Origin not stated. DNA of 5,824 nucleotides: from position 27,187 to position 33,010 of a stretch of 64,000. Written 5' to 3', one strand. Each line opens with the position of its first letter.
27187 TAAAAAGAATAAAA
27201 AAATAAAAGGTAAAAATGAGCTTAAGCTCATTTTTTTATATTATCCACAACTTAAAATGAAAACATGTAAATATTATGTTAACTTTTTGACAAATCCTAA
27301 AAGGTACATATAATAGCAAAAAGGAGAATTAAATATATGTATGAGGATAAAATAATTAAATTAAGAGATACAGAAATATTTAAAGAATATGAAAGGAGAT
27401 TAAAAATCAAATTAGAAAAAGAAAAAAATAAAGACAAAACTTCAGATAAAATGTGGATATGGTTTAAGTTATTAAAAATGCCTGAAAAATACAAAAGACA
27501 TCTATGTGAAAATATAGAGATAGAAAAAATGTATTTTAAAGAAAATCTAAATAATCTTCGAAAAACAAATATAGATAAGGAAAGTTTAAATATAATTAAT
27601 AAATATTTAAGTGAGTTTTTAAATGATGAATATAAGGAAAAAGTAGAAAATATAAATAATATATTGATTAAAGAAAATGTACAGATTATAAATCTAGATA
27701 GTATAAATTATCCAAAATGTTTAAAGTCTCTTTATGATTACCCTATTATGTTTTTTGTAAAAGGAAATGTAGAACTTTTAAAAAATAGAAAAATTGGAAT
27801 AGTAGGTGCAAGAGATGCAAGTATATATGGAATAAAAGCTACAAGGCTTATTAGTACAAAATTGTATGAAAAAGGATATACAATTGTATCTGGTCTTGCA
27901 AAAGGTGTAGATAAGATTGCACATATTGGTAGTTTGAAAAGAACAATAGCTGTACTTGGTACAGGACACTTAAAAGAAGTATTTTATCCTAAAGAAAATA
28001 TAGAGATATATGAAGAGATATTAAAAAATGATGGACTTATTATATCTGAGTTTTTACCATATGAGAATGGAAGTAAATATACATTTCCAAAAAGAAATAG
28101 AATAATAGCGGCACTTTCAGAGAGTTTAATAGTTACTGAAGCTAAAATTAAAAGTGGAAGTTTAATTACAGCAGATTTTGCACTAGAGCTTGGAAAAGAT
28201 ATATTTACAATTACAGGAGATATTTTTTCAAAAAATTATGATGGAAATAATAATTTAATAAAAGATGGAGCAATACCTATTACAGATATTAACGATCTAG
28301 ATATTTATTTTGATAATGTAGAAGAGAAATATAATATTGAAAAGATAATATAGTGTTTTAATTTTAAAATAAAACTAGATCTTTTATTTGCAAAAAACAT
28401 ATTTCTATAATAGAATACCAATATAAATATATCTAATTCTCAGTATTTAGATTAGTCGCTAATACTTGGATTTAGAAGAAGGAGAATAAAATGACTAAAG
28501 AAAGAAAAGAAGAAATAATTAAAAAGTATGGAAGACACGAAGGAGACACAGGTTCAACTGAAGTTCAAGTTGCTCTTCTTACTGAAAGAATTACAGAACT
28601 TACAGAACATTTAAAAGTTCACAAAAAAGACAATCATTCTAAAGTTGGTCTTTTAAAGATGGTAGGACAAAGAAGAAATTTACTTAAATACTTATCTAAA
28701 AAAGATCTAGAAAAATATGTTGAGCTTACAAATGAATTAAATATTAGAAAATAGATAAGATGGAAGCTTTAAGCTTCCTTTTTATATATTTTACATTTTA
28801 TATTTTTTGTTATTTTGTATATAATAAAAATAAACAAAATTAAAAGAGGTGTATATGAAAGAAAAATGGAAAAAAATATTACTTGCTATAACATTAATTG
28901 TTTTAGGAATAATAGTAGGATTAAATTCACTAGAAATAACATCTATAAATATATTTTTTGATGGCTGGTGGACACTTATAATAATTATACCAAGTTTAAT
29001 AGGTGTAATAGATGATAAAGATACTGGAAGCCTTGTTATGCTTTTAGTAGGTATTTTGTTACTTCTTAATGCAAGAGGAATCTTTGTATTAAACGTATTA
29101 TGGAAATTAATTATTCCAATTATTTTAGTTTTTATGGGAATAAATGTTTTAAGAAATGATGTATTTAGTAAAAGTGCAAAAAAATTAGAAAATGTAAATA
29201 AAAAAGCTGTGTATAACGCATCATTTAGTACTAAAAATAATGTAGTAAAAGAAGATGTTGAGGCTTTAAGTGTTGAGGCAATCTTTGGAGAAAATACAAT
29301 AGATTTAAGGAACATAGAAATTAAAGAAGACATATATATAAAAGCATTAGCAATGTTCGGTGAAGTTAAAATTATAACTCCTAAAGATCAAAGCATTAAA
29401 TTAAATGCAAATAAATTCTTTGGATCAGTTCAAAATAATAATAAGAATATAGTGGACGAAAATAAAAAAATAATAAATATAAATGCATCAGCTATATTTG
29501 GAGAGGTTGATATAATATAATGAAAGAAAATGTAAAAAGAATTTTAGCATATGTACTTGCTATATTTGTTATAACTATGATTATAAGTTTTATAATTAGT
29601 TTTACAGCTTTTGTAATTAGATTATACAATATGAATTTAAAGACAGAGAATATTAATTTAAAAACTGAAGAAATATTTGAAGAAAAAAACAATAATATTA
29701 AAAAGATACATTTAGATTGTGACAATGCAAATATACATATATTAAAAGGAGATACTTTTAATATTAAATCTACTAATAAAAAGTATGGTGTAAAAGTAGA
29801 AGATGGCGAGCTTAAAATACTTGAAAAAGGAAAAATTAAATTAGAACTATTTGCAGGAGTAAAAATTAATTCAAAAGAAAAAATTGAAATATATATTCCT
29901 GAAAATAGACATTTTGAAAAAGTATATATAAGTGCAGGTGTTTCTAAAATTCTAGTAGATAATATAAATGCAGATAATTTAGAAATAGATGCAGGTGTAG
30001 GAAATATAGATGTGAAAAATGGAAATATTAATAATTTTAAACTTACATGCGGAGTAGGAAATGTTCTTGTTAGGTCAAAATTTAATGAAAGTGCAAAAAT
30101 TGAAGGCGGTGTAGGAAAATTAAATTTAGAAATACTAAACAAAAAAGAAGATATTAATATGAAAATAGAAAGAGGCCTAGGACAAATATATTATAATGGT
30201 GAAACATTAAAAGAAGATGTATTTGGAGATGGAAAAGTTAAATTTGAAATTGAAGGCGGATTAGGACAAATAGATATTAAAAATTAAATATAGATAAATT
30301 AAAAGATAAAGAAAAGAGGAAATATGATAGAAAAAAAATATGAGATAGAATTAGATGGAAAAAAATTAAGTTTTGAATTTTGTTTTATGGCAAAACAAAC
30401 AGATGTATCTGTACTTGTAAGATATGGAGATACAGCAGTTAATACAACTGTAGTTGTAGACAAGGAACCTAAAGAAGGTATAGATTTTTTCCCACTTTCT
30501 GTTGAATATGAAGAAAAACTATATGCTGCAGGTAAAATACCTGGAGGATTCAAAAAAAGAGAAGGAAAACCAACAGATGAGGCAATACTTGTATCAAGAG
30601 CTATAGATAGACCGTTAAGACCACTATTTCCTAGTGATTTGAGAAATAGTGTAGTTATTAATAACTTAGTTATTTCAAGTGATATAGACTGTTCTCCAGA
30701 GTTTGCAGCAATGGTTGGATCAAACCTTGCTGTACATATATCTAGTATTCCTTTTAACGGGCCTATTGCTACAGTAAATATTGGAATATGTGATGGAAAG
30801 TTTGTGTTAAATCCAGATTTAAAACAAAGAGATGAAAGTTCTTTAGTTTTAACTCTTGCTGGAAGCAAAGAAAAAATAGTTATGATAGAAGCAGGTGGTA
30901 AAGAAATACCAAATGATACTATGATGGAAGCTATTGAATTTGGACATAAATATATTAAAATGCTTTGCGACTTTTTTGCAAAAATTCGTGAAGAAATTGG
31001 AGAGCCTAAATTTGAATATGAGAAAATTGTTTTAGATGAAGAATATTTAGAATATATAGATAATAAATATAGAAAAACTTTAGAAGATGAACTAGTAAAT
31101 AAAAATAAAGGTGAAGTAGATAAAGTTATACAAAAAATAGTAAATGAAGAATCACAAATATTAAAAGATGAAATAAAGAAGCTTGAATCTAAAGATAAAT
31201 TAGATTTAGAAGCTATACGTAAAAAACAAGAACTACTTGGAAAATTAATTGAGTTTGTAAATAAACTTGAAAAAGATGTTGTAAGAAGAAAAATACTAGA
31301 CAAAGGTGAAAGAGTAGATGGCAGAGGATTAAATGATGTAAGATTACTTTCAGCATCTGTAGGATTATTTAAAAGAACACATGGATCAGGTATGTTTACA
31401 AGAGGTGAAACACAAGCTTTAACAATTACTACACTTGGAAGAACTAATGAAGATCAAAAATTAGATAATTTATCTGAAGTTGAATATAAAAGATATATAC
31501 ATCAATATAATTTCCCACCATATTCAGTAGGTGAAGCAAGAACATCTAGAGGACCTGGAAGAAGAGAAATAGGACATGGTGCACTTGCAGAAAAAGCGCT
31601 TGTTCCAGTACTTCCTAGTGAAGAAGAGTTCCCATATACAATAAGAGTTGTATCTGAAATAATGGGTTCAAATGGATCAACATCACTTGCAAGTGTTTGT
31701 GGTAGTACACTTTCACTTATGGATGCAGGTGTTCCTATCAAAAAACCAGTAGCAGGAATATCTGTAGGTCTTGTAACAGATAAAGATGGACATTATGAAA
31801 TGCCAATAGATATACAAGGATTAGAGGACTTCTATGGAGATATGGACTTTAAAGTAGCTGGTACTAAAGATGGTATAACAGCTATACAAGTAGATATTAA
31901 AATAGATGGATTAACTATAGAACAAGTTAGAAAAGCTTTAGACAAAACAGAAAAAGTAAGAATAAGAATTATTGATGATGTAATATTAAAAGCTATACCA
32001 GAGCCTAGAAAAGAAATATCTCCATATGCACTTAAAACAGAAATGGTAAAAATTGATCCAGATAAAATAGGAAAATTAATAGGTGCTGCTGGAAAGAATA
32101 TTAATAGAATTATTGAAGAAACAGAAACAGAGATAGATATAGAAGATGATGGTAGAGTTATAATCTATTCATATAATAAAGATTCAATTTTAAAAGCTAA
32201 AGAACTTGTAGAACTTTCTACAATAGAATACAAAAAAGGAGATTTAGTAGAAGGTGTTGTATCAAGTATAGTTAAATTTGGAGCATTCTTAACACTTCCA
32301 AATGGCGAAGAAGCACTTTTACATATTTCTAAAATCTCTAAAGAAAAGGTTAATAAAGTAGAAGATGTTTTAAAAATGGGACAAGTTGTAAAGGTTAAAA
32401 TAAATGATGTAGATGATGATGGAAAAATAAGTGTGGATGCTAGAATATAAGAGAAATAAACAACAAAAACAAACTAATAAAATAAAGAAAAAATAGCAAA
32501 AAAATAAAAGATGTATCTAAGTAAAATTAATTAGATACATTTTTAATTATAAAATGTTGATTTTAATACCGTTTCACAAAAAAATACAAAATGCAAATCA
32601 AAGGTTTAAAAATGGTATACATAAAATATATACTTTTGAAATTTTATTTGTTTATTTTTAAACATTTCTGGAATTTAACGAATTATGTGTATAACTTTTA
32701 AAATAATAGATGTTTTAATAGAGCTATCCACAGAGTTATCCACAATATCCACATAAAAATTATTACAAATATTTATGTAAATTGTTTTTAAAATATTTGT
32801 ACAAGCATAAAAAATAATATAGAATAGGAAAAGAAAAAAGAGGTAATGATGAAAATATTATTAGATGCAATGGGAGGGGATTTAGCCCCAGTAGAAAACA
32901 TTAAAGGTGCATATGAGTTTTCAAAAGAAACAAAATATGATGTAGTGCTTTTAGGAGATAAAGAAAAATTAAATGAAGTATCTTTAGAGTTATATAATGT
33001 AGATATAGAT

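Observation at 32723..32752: Triple direct DnaA-box cluster upstream of plsX, far from any dnaA gene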

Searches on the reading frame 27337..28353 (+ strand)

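Call 6: search_protein_families(library=ncbifam, proteins=[window:27337-28353:+])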
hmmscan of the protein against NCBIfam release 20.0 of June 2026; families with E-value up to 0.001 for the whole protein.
window:27337-28353:+ (338 aa): 2 families
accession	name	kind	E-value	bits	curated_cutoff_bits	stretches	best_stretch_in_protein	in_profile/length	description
TIGR00732.1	dprA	equivalog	2.7e-67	226.2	191.15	1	110-321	4-216/220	DNA-processing protein DprA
NF008007.0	PRK10736.1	equivalog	1.8e-58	198.5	495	1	41-321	6-279/374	DNA-protecting protein DprA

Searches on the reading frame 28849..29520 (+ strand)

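Call 6: search_protein_families(library=ncbifam, proteins=[window:28849-29520:+])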
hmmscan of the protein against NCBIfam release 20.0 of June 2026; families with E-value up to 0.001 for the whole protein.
window:28849-29520:+ (223 aa): 1 family
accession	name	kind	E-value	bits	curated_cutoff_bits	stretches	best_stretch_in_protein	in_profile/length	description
NF040535.1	LiaF_C_term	equivalog_domain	9.1e-08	32.2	57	1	140-200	4-65/103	cell wall-active antibiotics response protein LiaF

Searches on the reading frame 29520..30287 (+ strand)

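Call 6: search_protein_families(library=ncbifam, proteins=[window:29520-30287:+])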
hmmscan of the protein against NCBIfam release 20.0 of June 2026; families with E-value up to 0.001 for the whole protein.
window:29520-30287:+ (255 aa): 1 family
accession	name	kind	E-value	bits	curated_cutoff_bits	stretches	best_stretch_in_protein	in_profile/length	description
NF049997.1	LiaG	equivalog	8.5e-11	41.6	285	1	20-209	4-197/286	LiaG family protein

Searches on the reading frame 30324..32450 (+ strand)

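Call 6: search_protein_families(library=ncbifam, proteins=[window:30324-32450:+])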
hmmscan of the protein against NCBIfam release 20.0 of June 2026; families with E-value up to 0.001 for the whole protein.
window:30324-32450:+ (708 aa): 31 families (the best 25 are shown)
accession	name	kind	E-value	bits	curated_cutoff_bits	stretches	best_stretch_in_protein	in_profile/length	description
NF008805.1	PRK11824.1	equivalog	9.2e-263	873.7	471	1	6-705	2-679/683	polyribonucleotide nucleotidyltransferase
TIGR03591.1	polynuc_phos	equivalog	4.8e-257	854.9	525.05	1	10-705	2-685/689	polyribonucleotide nucleotidyltransferase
TIGR02696.1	pppGpp_PNP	exception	1.4e-176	589.1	1106.75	1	13-704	17-718/720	guanosine pentaphosphate synthetase I/polyribonucleotide nucleotidyltransferase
TIGR02065.1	ECX1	equivalog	3.6e-31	108.3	318.7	1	323-545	2-214/230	exosome complex exonuclease Rrp41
NF005208.0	PRK06676.1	equivalog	2.6e-18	66.2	368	1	635-701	275-341/391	30S ribosomal protein S1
NF000907.0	PRK00087.1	equivalog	7.8e-17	60.7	624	1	634-701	559-626/671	bifunctional 4-hydroxy-3-methylbut-2-enyl diphosphate reductase/30S ribosomal protein S1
NF006363.0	PRK08582.1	equivalog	2e-15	57.2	171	1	639-705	6-72/140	S1 domain-containing RNA-binding protein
NF040579.1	S1_dom_CvfD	subfamily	8.4e-15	55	117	1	636-707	1-73/113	CvfD/Ygs/GSP13 family RNA-binding post-transcriptional regulator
NF005973.0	PRK08059.1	equivalog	3.9e-14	52.8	148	1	635-704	4-74/123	S1 domain-containing post-transcriptional regulator GSP13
NF004473.0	PRK05807.1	equivalog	6e-13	49.3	178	1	636-704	3-70/136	S1 domain-containing RNA-binding protein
NF010379.0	PRK13806.1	equivalog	1.1e-12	47.4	648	1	606-701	170-265/491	30S ribosomal protein S1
NF040578.1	S1_dom_Ygs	exception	1.5e-12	47.7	175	1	635-704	4-73/122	S1 domain-containing post-transcriptional regulator Ygs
NF005911.0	PRK07899.1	equivalog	5e-12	45.3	691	1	635-700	205-269/486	30S ribosomal protein S1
NF004956.0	PRK06299.1-6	equivalog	8.6e-12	44.4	711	1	623-706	358-440/554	30S ribosomal protein S1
NF004952.0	PRK06299.1-2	equivalog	1e-11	43.9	524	1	635-699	215-278/580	30S ribosomal protein S1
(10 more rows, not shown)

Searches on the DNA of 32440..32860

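Call 30: search_rna_families(source=window, start=32440, end=32860, threshold=evalue, max_evalue=5)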
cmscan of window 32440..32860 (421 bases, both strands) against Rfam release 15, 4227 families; matches with E-value up to 5: 1.
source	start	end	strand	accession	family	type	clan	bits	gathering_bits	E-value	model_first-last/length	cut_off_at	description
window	32601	32637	-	RF02811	FHbp_thermometer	Cis-reg; thermoregulator;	-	17.5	104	4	1-73/73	no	FHbp 5' UTR thermometer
